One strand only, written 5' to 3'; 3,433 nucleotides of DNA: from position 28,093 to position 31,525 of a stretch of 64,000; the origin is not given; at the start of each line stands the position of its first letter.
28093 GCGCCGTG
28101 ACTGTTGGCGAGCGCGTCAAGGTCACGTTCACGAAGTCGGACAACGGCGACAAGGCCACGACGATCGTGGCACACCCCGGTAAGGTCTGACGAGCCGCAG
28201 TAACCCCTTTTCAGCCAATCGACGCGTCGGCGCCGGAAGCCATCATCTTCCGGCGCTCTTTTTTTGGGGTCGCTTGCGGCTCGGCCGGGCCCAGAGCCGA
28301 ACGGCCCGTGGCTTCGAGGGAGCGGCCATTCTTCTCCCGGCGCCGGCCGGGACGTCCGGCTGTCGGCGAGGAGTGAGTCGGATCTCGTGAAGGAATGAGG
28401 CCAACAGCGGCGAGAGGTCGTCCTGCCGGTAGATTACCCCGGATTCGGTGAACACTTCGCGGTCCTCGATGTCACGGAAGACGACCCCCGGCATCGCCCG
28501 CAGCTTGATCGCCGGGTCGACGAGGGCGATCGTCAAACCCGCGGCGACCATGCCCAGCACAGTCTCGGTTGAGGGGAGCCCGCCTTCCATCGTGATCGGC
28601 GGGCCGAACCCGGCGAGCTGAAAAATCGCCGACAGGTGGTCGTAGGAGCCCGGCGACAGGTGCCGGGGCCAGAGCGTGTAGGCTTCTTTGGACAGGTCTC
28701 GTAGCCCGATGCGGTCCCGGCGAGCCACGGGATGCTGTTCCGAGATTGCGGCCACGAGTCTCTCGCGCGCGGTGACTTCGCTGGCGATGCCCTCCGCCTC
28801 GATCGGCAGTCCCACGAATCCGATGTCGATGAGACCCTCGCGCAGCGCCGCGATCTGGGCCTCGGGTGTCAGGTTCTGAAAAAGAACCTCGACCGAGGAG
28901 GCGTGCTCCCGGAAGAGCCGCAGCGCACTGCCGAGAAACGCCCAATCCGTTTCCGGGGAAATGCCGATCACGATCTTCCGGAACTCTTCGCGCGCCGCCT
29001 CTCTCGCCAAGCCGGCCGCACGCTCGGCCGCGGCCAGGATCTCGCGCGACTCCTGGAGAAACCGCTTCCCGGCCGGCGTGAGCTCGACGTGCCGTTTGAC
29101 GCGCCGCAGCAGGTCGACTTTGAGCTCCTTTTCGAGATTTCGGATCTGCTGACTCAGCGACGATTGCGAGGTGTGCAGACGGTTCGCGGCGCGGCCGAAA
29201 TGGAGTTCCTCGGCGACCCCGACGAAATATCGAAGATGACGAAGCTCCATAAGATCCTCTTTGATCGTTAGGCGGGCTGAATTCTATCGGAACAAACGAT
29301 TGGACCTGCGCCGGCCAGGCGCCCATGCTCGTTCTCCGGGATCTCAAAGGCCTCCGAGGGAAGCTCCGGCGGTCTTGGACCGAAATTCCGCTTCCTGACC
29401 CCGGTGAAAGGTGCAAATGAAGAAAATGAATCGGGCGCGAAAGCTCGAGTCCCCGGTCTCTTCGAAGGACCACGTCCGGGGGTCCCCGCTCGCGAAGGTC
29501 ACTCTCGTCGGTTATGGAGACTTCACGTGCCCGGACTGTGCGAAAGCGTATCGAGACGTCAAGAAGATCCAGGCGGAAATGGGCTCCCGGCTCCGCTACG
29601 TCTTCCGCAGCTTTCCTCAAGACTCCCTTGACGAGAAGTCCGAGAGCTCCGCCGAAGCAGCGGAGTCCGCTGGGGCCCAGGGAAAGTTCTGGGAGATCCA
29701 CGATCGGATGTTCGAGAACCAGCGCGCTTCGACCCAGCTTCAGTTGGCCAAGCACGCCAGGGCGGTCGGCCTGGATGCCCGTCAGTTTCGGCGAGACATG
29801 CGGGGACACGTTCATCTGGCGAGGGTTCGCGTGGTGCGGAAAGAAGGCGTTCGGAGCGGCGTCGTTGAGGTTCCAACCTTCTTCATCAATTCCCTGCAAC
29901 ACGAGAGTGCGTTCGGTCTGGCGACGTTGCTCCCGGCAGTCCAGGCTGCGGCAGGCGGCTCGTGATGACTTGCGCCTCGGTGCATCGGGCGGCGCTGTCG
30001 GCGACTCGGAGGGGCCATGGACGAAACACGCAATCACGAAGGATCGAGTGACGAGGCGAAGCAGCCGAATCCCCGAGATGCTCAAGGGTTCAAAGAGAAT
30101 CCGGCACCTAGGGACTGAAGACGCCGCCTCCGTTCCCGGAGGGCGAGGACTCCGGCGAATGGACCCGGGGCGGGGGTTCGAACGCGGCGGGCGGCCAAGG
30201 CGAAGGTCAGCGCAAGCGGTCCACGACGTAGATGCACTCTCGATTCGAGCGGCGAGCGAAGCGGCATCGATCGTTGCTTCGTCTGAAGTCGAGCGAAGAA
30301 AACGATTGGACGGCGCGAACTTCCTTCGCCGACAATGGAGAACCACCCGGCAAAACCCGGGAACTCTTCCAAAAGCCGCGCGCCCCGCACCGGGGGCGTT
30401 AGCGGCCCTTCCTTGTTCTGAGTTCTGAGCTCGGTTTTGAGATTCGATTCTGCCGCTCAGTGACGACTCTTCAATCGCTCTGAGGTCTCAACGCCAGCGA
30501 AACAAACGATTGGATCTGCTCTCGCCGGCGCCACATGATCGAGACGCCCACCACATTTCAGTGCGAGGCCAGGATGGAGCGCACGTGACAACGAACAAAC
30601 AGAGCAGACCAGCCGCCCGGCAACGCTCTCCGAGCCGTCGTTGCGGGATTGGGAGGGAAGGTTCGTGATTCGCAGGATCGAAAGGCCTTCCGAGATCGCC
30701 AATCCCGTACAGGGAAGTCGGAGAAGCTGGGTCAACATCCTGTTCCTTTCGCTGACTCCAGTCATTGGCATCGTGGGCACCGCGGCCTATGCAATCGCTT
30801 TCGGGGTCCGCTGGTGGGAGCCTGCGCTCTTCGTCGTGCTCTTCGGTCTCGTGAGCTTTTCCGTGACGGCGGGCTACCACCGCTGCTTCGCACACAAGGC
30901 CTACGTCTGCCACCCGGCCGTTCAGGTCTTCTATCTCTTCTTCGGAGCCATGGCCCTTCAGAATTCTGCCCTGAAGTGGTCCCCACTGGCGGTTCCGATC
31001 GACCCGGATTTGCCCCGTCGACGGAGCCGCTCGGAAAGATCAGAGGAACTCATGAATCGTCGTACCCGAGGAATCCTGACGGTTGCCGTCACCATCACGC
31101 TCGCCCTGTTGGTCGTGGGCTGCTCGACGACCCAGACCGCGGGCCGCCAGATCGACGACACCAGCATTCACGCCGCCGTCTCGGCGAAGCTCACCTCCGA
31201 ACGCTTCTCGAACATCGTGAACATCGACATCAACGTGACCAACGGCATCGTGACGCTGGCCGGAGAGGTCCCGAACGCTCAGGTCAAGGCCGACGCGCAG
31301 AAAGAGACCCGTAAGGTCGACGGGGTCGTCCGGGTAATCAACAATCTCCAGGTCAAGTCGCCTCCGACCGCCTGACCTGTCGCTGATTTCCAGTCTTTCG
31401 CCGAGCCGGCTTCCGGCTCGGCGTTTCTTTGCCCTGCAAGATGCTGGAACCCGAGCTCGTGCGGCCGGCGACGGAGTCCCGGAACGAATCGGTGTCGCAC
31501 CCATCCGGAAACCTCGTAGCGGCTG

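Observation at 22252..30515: Six co-oriented copies of a ~30-nt element (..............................) in front of stress-type genes: candidate regulon promoter or operator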

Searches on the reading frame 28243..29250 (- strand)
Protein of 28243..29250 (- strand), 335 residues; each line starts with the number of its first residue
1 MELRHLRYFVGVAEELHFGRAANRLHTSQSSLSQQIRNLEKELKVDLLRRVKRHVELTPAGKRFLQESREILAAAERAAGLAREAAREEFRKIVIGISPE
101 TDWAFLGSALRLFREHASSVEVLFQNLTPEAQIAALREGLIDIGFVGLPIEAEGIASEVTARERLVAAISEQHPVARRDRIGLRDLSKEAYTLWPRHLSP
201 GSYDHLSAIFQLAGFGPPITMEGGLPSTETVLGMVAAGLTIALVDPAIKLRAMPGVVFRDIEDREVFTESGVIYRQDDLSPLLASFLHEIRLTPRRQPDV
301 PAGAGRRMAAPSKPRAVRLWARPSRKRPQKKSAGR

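Call 7: search_protein_families(library=pfam, proteins=[window:28243-29250:-], max_evalue=0.01)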
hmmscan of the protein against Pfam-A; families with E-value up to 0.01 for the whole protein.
window:28243-29250:- (335 aa): 2 families
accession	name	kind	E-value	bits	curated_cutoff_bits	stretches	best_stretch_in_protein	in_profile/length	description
PF03466.25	LysR_substrate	-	9.6e-31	107.2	28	1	90-291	5-205/209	LysR substrate binding domain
PF00126.33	HTH_1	-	8.1e-23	80.6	26.6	1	3-62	1-60/60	Bacterial regulatory helix-turn-helix protein, lysR family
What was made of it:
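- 28243..29250 (-): LysR-type regulator (335 aa, no cysteine), the proposed cognate regulator. Its start codon is 11 bp from the distal end of copy d. Pfam HTH_1 + LysR_substrate (call 7).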

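Call 23: search_protein_families(library=ncbifam, proteins=[window:28243-29250:-], max_evalue=0.001)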
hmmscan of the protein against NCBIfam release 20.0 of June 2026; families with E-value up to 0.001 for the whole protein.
window:28243-29250:- (335 aa): 52 families (the best 25 are shown)
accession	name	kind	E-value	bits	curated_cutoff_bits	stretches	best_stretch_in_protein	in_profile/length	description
NF045775.1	acetoin_reg_AlsR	exception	1.3e-73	248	430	1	1-290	1-288/290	acetoin biosynthesis transcriptional regulator AlsR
NF007439.0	PRK09986.1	equivalog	5e-57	193.5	290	1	2-290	8-294/296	LysR family transcriptional regulator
NF007385.0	PRK09906.1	equivalog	4e-51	173.9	356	1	1-290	1-287/296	DNA-binding transcriptional regulator HcaR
NF053705.1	TransRegGltCGpos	equivalog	1.8e-46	158.7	350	1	1-282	1-281/300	glutamate biosynthesis transcriptional regulator GltC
NF040709.1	benzoate_BenM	exception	2.2e-36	125.7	600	1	1-250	1-249/299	benzoate utilization transcription regulator BenM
NF047520.1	trans_act_CidR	equivalog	4.6e-36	124.5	415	1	1-279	1-276/292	cidABC operon transcriptional activator CidR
NF008416.0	PRK11242.1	equivalog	7.4e-34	117.4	277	1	1-248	1-245/300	transcriptional regulator CynR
NF040710.1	benzoate_CatM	exception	1.4e-31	109.9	580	1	1-288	1-287/293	cis,cis-muconate-binding transcription regulator CatM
NF040786.1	LysR_Sec_metab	equivalog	3.5e-29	101.7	250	1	1-244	1-245/298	selenium metabolism-associated LysR family transcriptional regulator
TIGR03339.1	phn_lysR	subfamily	2.2e-26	92.8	341.1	1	6-273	2-261/279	aminoethylphosphonate catabolism associated LysR family transcriptional regulator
NF008361.0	PRK11151.1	equivalog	2.4e-25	89.5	329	1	1-276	1-274/305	DNA-binding transcriptional regulator OxyR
NF047354.1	trans_reg_GltC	equivalog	5e-24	85.3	300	1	1-149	1-148/290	glutamate biosynthesis transcriptional regulator GltC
NF047711.1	PutUtilRegPtrR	equivalog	9.9e-23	80.6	400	1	1-287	1-279/283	putrescine utilization regulator PtrR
TIGR02424.1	TF_pcaQ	equivalog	4.4e-22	78.3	303.8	1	2-187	4-191/300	pca operon transcription factor PcaQ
NF008722.0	PRK11716.1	equivalog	6.8e-21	74.5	246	1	1-244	1-241/293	HTH-type transcriptional activator IlvY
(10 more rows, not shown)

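Call 24: search_solved_structures(query=window:28243-29250:-, max_evalue=1e-10)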
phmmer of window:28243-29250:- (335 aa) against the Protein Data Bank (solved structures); distinct sequences matched with E-value up to 1e-10: 24.
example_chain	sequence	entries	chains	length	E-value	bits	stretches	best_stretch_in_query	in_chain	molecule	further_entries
7w06_A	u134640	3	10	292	1.4e-40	142.8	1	1-287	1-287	Transcriptional regulator, LysR family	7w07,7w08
2h99_A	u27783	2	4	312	7.7e-34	120.6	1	1-281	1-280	HTH-type transcriptional regulator benM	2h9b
3k1p_A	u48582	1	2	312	1e-33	120.2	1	1-281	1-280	HTH-type transcriptional regulator benM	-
3k1m_A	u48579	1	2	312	1e-33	120.2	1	1-281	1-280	HTH-type transcriptional regulator benM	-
3k1n_A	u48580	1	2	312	1.1e-33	120.2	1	1-281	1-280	HTH-type transcriptional regulator benM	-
1ixc_A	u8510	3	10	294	3.5e-30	108.6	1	1-293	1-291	LysR-type regulatory protein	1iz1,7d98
2h98_A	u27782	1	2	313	6e-26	94.7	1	1-283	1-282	HTH-type transcriptional regulator catM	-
6g4r_B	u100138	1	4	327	3.7e-21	79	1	3-261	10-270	Hydrogen peroxide-inducible genes activator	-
6g1d_C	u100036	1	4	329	3.8e-21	78.9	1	3-261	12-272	Hydrogen peroxide-inducible genes activator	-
6g1b_B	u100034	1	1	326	4.7e-21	78.6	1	3-260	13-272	Hydrogen peroxide-inducible genes activator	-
6g1b_J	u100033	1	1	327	4.7e-21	78.6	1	3-260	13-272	Hydrogen peroxide-inducible genes activator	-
5xxp_A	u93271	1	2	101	1.6e-16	63.8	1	1-89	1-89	LysR-type regulatory protein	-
3m1e_A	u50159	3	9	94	6.5e-16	61.7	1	1-85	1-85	HTH-type transcriptional regulator benM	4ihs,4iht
4x6g_A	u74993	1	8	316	7.6e-15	58.2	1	1-244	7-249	OxyR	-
7xro_B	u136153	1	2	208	8.6e-15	58.1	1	106-289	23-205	RipR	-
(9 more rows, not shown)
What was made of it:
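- Closest known: BenM/CatM/CbnR/AlsR-type LTTRs, with site 1 near -65 and site 2 near -43. Same: These are the best sequence relatives of the regulator: AlsR 248 bits, HcaR 174, BenM 126 (call 23); PDB BenM and CbnR, E = 1e-34 to 1e-30 (call 24).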

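Call 42: find_homologous_proteins(query=window:28243-29250:-, max_evalue=1e-20)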
Query window:28243-29250:- (335 aa): 3693 proteins with E <= 1e-20 among 8000 candidates; the best 120 are listed.
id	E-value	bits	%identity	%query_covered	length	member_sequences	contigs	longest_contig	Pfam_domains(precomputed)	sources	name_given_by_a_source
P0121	4.6e-212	721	100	100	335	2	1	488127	PF00126.34,PF03466.26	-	-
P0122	1.3e-201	687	97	100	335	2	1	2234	PF00126.34,PF03466.26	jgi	jgi:DNA-binding transcriptional LysR family regulator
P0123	3.3e-192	656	93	95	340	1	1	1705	PF00126.34,PF03466.26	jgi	jgi:DNA-binding transcriptional LysR family regulator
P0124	1.6e-191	653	92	95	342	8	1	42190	PF00126.34,PF03466.26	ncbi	-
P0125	7.7e-184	628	90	95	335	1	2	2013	PF00126.34,PF03466.26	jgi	jgi:DNA-binding transcriptional LysR family regulator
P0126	1.1e-180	618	89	97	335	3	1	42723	PF00126.34,PF03466.26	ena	-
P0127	5.1e-178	609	88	93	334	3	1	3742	PF00126.34,PF03466.26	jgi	jgi:DNA-binding transcriptional LysR family regulator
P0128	1.2e-177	608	87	93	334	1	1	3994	PF00126.34,PF03466.26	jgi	jgi:DNA-binding transcriptional LysR family regulator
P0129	2.7e-176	603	88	94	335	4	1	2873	PF00126.34,PF03466.26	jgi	jgi:DNA-binding transcriptional LysR family regulator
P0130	3.2e-176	603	86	100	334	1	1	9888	PF00126.34,PF03466.26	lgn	-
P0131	5.7e-176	602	88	94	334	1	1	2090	PF00126.34,PF03466.26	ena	-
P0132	1.9e-174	597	86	99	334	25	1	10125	PF00126.34,PF03466.26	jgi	-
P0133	5.1e-173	593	84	100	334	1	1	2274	PF00126.34,PF03466.26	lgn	-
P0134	3.0e-172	590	88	93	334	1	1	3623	PF00126.34,PF03466.26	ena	-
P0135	3.0e-171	587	86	93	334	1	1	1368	PF00126.34,PF03466.26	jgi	jgi:DNA-binding transcriptional LysR family regulator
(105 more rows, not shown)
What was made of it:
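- The best 120 of 3,693 hits are at least 73% identical (call 42).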

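Call 43: find_related_loci(query=window:28243-29250:-, collection=metagenome_contigs, flank=8000)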
Query window:28243-29250:- (335 aa) in metagenome_contigs; peptide patterns used: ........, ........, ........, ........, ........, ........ (x = any residue, [..] = any of these).
600 stretches matched a pattern (row limit reached: there are more); 90 encode a relative of the query (tblastn E <= 1e-3); the best 80 are kept; 80 distinct loci.
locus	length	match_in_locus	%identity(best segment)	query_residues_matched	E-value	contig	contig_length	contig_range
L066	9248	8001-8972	90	1-324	5e-177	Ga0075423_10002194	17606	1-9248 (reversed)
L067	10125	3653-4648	86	1-331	7e-173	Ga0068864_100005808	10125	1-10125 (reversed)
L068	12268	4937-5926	86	1-329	1e-172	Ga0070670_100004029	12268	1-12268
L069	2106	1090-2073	78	1-328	2e-167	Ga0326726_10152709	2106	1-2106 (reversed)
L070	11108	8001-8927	81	1-309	7e-152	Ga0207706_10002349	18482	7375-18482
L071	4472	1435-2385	79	1-317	1e-151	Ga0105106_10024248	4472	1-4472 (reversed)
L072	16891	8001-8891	82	1-297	2e-148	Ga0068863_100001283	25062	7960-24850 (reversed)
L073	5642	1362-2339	77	1-327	1e-146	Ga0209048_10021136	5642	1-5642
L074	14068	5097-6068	74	1-325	2e-145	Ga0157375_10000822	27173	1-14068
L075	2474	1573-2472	82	1-300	2e-154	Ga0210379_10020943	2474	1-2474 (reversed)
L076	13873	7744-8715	74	1-325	2e-145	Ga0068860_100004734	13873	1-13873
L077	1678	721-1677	68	1-318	1e-151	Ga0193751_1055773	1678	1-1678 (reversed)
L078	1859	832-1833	65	1-333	3e-149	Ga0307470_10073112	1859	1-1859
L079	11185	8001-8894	74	1-298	4e-138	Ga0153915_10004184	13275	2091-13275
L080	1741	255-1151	69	1-299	1e-145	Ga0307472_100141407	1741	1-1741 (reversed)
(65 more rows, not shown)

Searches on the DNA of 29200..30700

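Call 37: search_rna_families(source=window, start=29200, end=30700, threshold=evalue, max_evalue=5)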
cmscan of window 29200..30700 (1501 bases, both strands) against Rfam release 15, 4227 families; matches with E-value up to 5: 1.
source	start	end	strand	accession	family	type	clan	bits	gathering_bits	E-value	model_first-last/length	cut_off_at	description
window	29897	29969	+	RF02171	RFPL3-AS1_1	Gene; lncRNA;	-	12.5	70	4.6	1-88/88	no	RFPL3 antisense RNA 1 conserved region 1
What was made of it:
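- On Known RNA family (Rfam 15), for the elements and for the e-class RNA: The E-value scan of 29200-30700 finds nothing relevant (call 37).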

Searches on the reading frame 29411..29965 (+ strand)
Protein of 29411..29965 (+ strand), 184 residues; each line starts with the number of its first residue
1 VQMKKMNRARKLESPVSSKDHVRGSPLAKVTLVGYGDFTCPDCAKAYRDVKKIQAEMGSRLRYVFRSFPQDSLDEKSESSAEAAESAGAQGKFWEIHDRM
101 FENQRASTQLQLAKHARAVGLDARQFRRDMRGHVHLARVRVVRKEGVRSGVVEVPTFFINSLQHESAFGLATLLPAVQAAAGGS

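Call 7: search_protein_families(library=pfam, proteins=[window:29411-29965:+], max_evalue=0.01)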
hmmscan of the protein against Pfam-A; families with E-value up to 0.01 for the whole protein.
window:29411-29965:+ (184 aa): 4 families
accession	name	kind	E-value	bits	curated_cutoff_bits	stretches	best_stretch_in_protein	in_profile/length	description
PF13462.12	Thioredoxin_4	-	2.3e-21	77.1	23.2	1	18-172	3-158/165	Thioredoxin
PF01323.26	DSBA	-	2.7e-12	47.3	25.6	1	68-161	77-174/191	DSBA-like thioredoxin domain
PF18400.7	Thioredoxin_12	-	0.00014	22.2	26.1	1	18-75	132-189/190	Thioredoxin-like domain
PF13743.12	Thioredoxin_5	-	0.0061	16.7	27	0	95-159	98-163/186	Thioredoxin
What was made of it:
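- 29411..29965 (+): DsbA-like thioredoxin-fold gene, target of copy d. Pfam Thioredoxin_4/DSBA (call 7).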

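Call 23: search_protein_families(library=ncbifam, proteins=[window:29411-29965:+], max_evalue=0.001)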
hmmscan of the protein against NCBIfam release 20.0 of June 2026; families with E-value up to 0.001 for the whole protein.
window:29411-29965:+ (184 aa): 1 family
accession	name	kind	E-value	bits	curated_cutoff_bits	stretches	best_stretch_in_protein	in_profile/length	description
NF041057.1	Rcas_1661_fam_Se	equivalog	8.3e-22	77.9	190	1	21-161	82-228/247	Rcas_1661 family thioredoxin-like (seleno)lipoprotein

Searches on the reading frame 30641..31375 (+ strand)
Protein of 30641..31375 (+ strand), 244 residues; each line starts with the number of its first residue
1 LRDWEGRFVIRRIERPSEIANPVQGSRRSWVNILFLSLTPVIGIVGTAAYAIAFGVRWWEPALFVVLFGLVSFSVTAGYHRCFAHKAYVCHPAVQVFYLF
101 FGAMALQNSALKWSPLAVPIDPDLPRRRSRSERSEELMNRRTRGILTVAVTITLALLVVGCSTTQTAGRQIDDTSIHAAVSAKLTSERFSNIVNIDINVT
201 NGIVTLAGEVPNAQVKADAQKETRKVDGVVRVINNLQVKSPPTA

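Call 7: search_protein_families(library=pfam, proteins=[window:30641-31375:+], max_evalue=0.01)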
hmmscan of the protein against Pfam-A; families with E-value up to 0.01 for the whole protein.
window:30641-31375:+ (244 aa): 1 family
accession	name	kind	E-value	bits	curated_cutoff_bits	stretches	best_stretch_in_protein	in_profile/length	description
PF04972.22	BON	-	2.6e-13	50.5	27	1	172-239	1-68/69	BON domain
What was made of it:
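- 30641..31375 (+): Truncated fatty-acid desaturase fused in reading frame to a BON-domain gene; target of copy f. Pfam BON (call 7).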
